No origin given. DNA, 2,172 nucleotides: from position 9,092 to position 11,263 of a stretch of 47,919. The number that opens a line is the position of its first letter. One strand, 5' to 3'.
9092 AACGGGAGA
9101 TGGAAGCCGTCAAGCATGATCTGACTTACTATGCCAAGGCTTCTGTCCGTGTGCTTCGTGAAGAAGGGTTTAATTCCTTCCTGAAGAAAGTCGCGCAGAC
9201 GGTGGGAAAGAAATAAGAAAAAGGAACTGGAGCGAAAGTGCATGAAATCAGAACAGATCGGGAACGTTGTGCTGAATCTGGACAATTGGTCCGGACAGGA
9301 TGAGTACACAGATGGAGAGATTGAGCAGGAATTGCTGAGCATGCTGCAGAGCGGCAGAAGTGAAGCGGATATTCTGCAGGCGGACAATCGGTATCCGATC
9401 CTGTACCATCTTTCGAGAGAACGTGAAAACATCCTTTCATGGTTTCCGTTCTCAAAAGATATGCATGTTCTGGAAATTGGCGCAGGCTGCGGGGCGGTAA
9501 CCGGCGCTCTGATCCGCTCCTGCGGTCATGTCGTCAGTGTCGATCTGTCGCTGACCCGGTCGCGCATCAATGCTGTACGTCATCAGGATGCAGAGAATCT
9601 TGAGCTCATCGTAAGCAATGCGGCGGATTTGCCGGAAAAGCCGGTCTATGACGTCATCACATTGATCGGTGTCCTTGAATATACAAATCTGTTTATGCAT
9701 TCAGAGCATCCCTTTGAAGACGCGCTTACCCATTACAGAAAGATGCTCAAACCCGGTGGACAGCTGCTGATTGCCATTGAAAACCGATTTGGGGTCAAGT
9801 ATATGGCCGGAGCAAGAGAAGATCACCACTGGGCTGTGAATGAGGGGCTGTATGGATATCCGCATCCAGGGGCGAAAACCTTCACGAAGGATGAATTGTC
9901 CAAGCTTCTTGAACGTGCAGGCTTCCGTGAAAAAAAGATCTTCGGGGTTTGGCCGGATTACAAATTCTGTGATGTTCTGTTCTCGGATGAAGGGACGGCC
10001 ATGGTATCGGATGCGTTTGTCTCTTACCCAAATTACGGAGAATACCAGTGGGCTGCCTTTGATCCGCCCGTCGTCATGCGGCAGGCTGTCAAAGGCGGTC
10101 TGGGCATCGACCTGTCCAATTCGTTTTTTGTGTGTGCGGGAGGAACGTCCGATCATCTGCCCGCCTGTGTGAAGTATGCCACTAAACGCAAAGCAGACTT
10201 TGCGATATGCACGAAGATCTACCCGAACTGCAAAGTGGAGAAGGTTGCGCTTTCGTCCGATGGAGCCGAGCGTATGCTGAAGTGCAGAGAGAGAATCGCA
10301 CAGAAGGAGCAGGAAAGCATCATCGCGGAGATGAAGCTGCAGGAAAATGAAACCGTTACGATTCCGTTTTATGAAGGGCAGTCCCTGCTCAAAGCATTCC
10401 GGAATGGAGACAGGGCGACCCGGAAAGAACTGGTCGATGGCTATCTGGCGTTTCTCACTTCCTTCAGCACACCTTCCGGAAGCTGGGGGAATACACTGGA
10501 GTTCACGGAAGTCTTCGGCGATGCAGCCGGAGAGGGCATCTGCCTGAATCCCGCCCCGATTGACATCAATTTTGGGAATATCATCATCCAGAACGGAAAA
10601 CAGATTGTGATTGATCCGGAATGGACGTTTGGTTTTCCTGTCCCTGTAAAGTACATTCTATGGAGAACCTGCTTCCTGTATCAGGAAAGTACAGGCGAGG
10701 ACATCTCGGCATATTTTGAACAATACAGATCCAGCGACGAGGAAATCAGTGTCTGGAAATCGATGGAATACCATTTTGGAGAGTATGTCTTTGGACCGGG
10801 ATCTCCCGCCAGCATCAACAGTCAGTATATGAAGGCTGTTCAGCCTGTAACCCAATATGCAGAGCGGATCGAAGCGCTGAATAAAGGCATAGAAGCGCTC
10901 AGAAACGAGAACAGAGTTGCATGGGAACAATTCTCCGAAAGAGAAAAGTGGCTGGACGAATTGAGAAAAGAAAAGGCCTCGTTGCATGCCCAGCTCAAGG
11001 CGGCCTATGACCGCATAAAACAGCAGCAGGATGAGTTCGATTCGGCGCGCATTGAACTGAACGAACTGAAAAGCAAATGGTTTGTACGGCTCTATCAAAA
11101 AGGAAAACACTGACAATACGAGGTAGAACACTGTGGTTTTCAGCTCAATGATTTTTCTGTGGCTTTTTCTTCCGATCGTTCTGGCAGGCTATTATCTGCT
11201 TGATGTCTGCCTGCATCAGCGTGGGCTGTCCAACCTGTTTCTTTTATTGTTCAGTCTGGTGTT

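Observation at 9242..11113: WbdD-like methyltransferase / kinase-like / coiled-coil protein: candidate chain terminator and molecular ruler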

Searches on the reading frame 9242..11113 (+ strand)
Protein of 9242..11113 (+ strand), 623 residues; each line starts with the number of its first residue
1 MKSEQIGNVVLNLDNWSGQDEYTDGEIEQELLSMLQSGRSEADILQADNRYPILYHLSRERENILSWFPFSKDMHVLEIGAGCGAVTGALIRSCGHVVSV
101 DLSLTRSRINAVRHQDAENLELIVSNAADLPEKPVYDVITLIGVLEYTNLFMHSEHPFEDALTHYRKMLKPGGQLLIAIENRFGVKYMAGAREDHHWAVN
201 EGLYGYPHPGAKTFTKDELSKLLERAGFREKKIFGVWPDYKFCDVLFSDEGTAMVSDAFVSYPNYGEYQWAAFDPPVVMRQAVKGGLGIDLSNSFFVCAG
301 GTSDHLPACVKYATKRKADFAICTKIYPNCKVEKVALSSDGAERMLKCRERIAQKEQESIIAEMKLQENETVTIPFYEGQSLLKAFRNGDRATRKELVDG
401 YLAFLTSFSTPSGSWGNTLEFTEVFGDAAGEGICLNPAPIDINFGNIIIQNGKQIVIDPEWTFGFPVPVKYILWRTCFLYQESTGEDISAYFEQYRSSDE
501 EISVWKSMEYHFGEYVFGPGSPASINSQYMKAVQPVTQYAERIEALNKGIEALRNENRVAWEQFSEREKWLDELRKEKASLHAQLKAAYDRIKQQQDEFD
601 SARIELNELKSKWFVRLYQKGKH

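Call 3: search_protein_families(library=pfam, proteins=[window:9242-11110:+], max_evalue=1)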
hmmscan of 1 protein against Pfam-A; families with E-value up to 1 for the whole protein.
window:9242-11110:+ (623 aa): 27 families (the best 25 are shown)
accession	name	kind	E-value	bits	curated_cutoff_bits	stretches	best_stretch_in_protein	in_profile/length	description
PF08242.18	Methyltransf_12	-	3.5e-12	47.3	30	1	77-175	1-98/98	Methyltransferase domain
PF13489.12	Methyltransf_23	-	2.7e-11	43.9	27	1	68-229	17-160/164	Methyltransferase domain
PF08241.18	Methyltransf_11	-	2.7e-09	38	21.2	1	77-177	1-95/95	Methyltransferase domain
PF13649.12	Methyltransf_25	-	6.3e-09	36.9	27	1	76-173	1-97/97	Methyltransferase domain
PF13847.12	Methyltransf_31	-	1.2e-07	32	27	1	71-227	2-145/145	Methyltransferase domain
PF01135.25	PCMT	-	2.2e-05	24.8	20.3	1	65-140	66-147/210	Protein-L-isoaspartate(D-aspartate) O-methyltransferase (PCMT)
PF14197.11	Cep57_CLD_2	-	0.0035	17.8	27.1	1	550-611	5-66/67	Centrosome localisation domain of PPC89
PF08614.16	ATG16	-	0.004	17.8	33.7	1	537-609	98-170/200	Autophagy protein 16 (ATG16)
PF06785.16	UPF0242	-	0.0041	17.7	33.5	1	536-600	78-142/194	Uncharacterised protein family (UPF0242) N-terminus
PF15294.11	Leu_zip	-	0.0055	16.7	28.2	1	533-609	119-192/275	Leucine zipper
PF02050.21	FliJ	-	0.0056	17.3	28.4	1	527-610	5-93/123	Flagellar FliJ protein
PF00891.24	Methyltransf_2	-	0.0086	15.9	22.3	1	62-229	52-210/210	O-methyltransferase domain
PF24615.2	Spectrin_Anc-1_2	-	0.0089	16.7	28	1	525-603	23-101/105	Nuclear anchorage protein 1, spectrin repeat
PF00398.26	RrnaAD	-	0.011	15.3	24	1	65-123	23-81/263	Ribosomal RNA adenine dimethylase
PF07200.18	Mod_r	-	0.016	15.6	30.1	1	540-602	25-87/146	Modifier of rudimentary (Mod(r)) protein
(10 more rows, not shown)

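Call 5: search_solved_structures(query=window:9242-11110:+, max_evalue=10, show_alignments=3)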
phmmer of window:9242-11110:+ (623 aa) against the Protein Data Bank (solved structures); distinct sequences matched with E-value up to 10: 37.
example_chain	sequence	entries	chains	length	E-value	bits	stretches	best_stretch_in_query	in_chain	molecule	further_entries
5wp5_A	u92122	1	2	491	0.00011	24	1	59-135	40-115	Phosphomethylethanolamine N-methyltransferase 2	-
3mgg_A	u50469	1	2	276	0.00076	21.3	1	73-228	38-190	Methyltransferase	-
5wp4_A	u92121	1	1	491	0.0025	19.6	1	58-103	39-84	Phosphoethanolamine N-methyltransferase 1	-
6wlf_A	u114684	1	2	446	0.0072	18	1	60-176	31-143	Phosphoethanolamine N-methyltransferase 1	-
8rdl_A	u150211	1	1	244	0.029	16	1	75-176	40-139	ToxA protein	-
9fcs_A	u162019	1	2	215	0.041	15.5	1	74-177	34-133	SAM-dependent methyltransferase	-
9fcx_A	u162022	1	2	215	0.051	15.2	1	74-177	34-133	SAM-dependent methyltransferase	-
9fcu_A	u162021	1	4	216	0.057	15.1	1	74-177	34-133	SAM-dependent methyltransferase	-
9fcd_A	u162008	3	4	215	0.081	14.6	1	74-177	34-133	SAM-dependent methyltransferase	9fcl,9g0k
9fd3_A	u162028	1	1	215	0.081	14.6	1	74-177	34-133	SAM-dependent methyltransferase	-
9fcy_A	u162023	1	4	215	0.081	14.6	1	74-177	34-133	SAM-dependent methyltransferase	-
6uak_A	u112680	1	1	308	0.1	14.2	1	64-175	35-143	SAM dependent methyltransferase LahSB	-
1dl5_A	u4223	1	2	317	0.12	14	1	65-146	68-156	PROTEIN-L-ISOASPARTATE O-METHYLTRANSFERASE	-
7wzg_A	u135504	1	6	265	0.17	13.5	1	74-176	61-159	Cypemycin N-terminal methyltransferase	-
9fcq_A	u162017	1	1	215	0.2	13.3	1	74-177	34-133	SAM-dependent methyltransferase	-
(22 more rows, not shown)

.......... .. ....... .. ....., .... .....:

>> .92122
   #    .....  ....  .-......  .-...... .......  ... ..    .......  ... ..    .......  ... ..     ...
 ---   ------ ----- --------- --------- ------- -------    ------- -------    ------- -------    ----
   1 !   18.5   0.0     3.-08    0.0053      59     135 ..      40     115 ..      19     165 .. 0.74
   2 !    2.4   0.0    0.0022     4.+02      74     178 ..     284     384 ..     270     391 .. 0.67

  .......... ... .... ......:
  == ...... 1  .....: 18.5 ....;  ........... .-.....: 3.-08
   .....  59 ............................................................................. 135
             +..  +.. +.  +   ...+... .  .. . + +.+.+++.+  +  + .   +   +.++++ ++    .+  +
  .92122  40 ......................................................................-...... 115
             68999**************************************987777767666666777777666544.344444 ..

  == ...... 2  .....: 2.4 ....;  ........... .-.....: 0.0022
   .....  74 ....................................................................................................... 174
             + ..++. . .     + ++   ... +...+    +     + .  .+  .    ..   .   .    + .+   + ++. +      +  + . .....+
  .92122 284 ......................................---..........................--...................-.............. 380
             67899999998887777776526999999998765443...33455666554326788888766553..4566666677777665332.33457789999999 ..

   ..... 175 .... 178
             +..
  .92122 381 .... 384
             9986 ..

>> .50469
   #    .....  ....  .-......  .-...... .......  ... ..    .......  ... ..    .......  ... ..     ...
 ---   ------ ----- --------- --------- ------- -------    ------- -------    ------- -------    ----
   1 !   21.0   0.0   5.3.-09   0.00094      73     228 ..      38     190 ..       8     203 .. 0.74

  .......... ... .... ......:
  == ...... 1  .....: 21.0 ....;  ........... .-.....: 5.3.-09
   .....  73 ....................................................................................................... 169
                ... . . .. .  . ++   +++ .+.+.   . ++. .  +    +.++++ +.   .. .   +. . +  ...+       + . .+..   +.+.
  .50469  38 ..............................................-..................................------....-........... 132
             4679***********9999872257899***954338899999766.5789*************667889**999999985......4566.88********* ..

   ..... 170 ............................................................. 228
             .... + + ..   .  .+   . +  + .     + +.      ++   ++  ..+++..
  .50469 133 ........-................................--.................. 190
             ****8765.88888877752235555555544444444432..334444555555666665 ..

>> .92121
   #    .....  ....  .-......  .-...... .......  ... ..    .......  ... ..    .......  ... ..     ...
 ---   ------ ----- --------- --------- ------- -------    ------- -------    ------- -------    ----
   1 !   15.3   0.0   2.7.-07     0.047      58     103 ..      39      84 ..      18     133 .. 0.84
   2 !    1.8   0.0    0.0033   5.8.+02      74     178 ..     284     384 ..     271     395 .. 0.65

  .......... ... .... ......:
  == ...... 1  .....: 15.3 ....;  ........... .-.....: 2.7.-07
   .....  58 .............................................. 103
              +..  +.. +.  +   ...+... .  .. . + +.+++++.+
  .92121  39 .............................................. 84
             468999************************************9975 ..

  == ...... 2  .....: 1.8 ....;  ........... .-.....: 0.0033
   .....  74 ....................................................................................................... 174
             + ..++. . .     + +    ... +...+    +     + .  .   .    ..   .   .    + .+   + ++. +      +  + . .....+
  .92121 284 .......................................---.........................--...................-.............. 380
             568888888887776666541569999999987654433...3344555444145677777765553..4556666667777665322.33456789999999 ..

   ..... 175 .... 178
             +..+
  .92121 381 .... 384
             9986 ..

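Call 6: search_protein_families(library=ncbifam, proteins=[window:9242-11110:+], max_evalue=0.01)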
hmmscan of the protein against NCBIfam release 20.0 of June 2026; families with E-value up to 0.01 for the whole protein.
window:9242-11110:+ (623 aa): 23 families
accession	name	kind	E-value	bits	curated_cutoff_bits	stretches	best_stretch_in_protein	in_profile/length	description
NF043040.1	corrin_prot_MT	hypoth_equivalog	2.3e-09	37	180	1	61-180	31-150/216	corrinoid protein-associated methyltransferase CpaM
TIGR01983.1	UbiG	equivalog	3.1e-09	36.5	102.95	1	72-236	49-208/228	bifunctional 2-polyprenyl-6-hydroxyphenol methylase/3-demethylubiquinol 3-O-methyltransferase UbiG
TIGR02072.1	BioC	equivalog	4.8e-06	26.5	184.95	1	72-178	34-133/244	malonyl-ACP O-methyltransferase BioC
NF041537.1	ArsM_AhpD_UU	exception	6.3e-06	25.2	510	1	70-178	74-181/345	arsenite methyltransferase/AhpD domain selenoprotein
NF041650.1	nod_mtase_NodS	equivalog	9.8e-06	25.4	300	1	74-177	40-139/190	nodulation methyltransferase NodS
TIGR00755.1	ksgA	equivalog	1.3e-05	24.7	171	1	62-137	19-94/256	16S rRNA (adenine(1518)-N(6)/adenine(1519)-N(6))-dimethyltransferase RsmA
NF000499.2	Erm23S_rRNA_broad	equivalog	1.6e-05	24.4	212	1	64-125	15-76/244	23S ribosomal RNA methyltransferase Erm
NF041820.1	daptide_MTase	equivalog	3.5e-05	23.4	175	1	75-182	39-147/243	daptide-type RiPP biosynthesis methyltransferase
NF045667.1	MTase_DVU1556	equivalog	6.7e-05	22.4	155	1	64-178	14-120/213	DVU_1556 family methyltransferase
NF047649.1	MTase_UXPK_star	exception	0.00039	19.5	460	1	75-178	80-182/283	methyltransferase/UXPK-star double selenoprotein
TIGR01934.1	MenG_MenH_UbiE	subfamily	0.00049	19.5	158.35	1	62-177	29-141/223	ubiquinone/menaquinone biosynthesis methyltransferase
NF041536.1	ArsM_DUF2284_UU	exception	0.00053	18.4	575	1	71-178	75-181/459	arsenite methyltransferase/DUF2284 domain selenoprotein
NF045825.1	FAmtase_mtf2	equivalog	0.00068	18.9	400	1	72-178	58-159/248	fatty-acid O-methyltransferase Mtf2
TIGR02168.1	SMC_prok_B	equivalog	0.0011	16.8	567.35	1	528-612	736-820/1181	chromosome segregation protein SMC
NF001241.0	PRK00216.1-2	equivalog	0.0012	18.6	327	1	71-178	50-148/231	demethylmenaquinone methyltransferase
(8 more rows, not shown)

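Call 7: find_homologous_proteins(query=window:9242-11110:+, max_evalue=0.001)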
Query window:9242-11110:+ (623 aa): 1553 proteins with E <= 0.001 among 8000 candidates; the best 120 are listed.
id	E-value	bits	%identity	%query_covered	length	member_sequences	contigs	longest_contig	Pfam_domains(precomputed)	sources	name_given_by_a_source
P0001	0.0e+0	1406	97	100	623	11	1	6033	PF13847.13,PF13489.13,PF13649.13,PF01135.26,PF08241.19,PF08242.19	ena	-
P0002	6.6e-290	981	67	100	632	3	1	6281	PF13847.13,PF13489.13,PF13649.13,PF01135.26,PF08241.19,PF08242.19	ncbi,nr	ncbi:MAG: methyltransferase [Clostridia bacterium]|nr:methyltransferase [Clostridia bacterium]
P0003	4.4e-172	592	76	52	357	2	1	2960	PF13847.13,PF13489.13,PF13649.13,PF08241.19,PF08242.19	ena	-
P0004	3.6e-169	582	44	97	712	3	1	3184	PF13847.13,PF13489.13,PF13649.13,PF24161.2,PF08241.19,PF08242.19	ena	-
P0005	2.1e-167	576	47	95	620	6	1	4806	PF13847.13,PF13489.13,PF13649.13,PF08241.19,PF08242.19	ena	-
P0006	6.4e-164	565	46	95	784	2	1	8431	PF13847.13,PF13489.13,PF13649.13,PF08241.19,PF08242.19,PF14775.12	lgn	-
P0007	1.8e-139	484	40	95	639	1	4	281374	PF13489.13,PF13649.13,PF08241.19,PF08242.19,PF05401.17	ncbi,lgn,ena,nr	ncbi:MAG: methyltransferase [Oscillospiraceae bacterium]|nr:methyltransferase [Oscillospiraceae bact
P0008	3.0e-132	460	40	99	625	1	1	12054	PF13489.13,PF13649.13,PF08241.19,PF08242.19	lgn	-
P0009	1.1e-122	429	42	85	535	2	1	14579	PF00398.27,PF13489.13,PF13649.13,PF08241.19,PF08242.19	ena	-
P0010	7.2e-120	419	42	85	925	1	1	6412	PF13847.13,PF13489.13,PF13649.13,PF08241.19,PF08242.19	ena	-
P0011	1.8e-107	379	40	84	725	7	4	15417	PF13489.13,PF13649.13,PF08241.19,PF08242.19,PF05401.17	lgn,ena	-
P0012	2.9e-102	361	41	77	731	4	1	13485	PF13489.13,PF13649.13,PF08241.19,PF08242.19,PF05401.17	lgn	-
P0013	9.5e-93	330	36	85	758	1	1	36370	PF13847.13,PF00398.27,PF13489.13,PF13649.13,PF08241.19,PF08242.19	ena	-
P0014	1.6e-89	319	35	87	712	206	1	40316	PF13489.13,PF13649.13,PF08241.19,PF08242.19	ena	-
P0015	2.2e-89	319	35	87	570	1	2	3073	PF13847.13,PF13489.13,PF13649.13,PF08241.19,PF08242.19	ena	-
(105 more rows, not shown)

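Call 10: search_solved_structures(query=A1, max_evalue=10, show_alignments=0)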
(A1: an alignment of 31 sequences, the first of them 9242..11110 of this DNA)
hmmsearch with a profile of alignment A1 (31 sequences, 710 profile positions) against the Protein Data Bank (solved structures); distinct sequences matched with E-value up to 10: 69 (the best 60 are shown).
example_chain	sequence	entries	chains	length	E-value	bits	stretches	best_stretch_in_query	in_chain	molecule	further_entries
8rdl_A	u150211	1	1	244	9.1e-10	40.8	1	74-175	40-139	ToxA protein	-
5wp5_A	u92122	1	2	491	9.5e-08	34.1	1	58-127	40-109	Phosphomethylethanolamine N-methyltransferase 2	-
3mgg_A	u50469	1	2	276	3.2e-07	32.4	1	73-187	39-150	Methyltransferase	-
5wp4_A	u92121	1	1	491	1.4e-06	30.2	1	58-126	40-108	Phosphoethanolamine N-methyltransferase 1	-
1qam_A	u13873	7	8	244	1.4e-05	27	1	65-135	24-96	ERMC' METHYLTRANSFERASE | ERMC' RRNA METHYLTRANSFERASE | RRNA METHYL TRANSFERASE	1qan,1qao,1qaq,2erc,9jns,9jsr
4krg_A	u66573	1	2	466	6.8e-05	24.7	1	60-134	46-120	Phosphoethanolamine N-methyltransferase 1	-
3ofj_A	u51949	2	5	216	8.2e-05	24.4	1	76-175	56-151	Nodulation protein S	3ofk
6ifv_A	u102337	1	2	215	0.00011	24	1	62-121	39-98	Ribosomal RNA small subunit methyltransferase A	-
1yub_A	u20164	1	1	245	0.00011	24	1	61-130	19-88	RRNA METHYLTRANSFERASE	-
9whw_B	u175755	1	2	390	0.00011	24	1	68-176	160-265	N-methyltransferase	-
6ifw_A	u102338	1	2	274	0.00014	23.7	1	62-110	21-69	Ribosomal RNA small subunit methyltransferase A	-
6ifx_A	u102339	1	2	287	0.00014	23.7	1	62-119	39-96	Ribosomal RNA small subunit methyltransferase A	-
4mwz_A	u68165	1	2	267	0.00014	23.6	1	62-176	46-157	Phosphoethanolamine N-methyltransferase, putative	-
6ifs_A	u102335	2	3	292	0.00016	23.5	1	62-109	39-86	Ribosomal RNA small subunit methyltransferase A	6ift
7v2l_W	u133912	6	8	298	0.00016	23.5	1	62-109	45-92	Ribosomal RNA small subunit methyltransferase A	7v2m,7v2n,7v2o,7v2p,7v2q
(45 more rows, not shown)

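Call 21: predict_structure(alignment_id=A1)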
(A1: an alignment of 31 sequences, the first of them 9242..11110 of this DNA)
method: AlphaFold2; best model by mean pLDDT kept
length: 623 residues; sequences in the alignment: 31
mean_pLDDT: 88.6   pTM: 0.81
mean pLDDT of the five models: 88.6, 88.4, 87.8, 86.4, 86.2
residues with pLDDT >= 90: 358; 70-90: 246; 50-70: 17; < 50: 2
segments of 3 or more residues with pLDDT < 50: none
pLDDT, mean of each block of 10 residues (from residue 1): 91 92 90 96 94 92 95 96 88 97 95 97 95 97 93 94 97 96 92 84 83 95 96 95 94 83 83 89 92 96 85 92 92 89 80 64 79 87 92 93 85 86 94 88 90 85 91 94 89 89 96 93 92 79 74 76 77 83 85 83 77 69 49
secondary structure, 60 per line:
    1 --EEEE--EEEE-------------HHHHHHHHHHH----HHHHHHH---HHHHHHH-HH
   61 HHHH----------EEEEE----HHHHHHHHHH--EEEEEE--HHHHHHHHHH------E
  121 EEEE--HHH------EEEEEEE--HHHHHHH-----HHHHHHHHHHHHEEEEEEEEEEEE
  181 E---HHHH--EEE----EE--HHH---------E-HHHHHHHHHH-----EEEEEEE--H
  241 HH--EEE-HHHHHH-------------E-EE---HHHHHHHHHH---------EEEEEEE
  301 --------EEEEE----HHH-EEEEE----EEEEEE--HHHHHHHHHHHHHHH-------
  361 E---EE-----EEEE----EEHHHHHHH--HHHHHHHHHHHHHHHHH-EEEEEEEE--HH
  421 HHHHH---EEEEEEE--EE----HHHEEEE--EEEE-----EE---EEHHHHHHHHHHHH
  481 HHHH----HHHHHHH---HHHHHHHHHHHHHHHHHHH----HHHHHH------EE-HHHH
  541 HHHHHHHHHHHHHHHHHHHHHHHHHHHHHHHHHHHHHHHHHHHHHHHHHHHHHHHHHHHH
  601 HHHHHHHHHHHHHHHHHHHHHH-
elements in order: E3-6 E9-12 H26-36 H41-47 H51-57 H59-64 E75-79 H84-93 E96-101 H104-113 E120-124 E136-142 H145-151 H157-168 E169-181 H185-188 E191-193 H216-225 E231-237 E245-247 H249-254 H275-284 E294-300 E309-313 E322-326 E331-336 H339-353 E372-375 H382-388 H391-407 E409-416 H419-425 E429-435 E447-450 E453-456 H469-484 H489-495 H499-517 H522-527 H537-622
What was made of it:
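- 9242..11113 (+): Complete ORF, 623 aa: methyltransferase, kinase, coiled coil and basic tail. Proposed glycan chain terminator. AlphaFold2 mean pLDDT 88.6, pTM 0.81 (call 21).
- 10847..11077 (+): Coiled coil, aa 536-612 (about 11 heptads, roughly 11 nm if fully extended). Contains the subclade-conserved motif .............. (aa 560-573). Single AlphaFold helix 537-622 (call 21).
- On ORF6-O7-N-type methyltransferase-kinase terminators: AlphaFold helix 537-622 (call 21).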
